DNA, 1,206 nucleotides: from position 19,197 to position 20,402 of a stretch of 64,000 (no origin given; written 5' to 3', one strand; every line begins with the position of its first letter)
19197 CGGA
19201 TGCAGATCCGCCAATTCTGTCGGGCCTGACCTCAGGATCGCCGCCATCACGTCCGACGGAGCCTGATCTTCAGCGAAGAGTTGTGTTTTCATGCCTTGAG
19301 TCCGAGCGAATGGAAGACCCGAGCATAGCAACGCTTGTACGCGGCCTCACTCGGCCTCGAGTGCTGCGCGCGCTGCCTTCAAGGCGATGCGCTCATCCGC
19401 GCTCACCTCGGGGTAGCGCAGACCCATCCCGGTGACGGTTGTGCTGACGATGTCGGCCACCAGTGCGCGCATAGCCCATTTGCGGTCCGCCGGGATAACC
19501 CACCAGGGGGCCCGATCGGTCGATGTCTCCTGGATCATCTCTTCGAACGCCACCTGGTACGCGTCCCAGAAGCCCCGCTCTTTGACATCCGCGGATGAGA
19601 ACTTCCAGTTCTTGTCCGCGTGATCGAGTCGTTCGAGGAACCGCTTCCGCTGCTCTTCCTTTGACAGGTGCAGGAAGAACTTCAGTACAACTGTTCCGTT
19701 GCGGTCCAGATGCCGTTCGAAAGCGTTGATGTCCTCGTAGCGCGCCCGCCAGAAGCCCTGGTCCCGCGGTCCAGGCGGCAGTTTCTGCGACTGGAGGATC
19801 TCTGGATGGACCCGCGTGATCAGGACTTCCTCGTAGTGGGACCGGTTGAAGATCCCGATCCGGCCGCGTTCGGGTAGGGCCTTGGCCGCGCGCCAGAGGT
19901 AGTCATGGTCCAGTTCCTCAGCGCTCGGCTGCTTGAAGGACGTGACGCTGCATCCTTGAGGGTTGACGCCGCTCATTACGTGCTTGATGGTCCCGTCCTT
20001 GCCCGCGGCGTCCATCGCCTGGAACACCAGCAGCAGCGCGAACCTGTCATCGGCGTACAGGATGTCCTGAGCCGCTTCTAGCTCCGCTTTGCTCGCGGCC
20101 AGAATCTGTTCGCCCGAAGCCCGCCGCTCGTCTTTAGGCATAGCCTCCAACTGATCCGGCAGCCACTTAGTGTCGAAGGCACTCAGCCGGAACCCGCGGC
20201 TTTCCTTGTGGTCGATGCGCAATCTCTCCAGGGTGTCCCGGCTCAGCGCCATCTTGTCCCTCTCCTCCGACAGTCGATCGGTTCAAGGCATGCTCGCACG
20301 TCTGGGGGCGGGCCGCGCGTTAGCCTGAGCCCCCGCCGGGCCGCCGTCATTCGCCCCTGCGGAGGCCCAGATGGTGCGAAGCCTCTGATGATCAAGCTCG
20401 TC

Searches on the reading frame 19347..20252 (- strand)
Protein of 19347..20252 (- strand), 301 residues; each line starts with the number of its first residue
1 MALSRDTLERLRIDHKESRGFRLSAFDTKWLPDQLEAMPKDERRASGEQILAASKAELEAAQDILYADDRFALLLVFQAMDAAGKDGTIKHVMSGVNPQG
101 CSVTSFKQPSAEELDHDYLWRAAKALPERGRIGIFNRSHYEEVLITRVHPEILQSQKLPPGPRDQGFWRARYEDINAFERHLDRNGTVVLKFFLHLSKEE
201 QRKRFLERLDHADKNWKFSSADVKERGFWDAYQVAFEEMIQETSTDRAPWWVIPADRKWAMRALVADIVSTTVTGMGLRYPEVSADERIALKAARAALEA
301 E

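Call 89: search_protein_families(library=pfam, proteins=[window:19347-20252:-], max_evalue=0.00001)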
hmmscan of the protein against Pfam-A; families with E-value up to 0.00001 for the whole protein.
window:19347-20252:- (301 aa): 1 family
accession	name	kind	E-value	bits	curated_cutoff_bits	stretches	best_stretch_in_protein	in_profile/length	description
PF03976.20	PPK2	-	4.8e-65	219.8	22.3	1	45-273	5-221/229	Polyphosphate kinase 2 (PPK2)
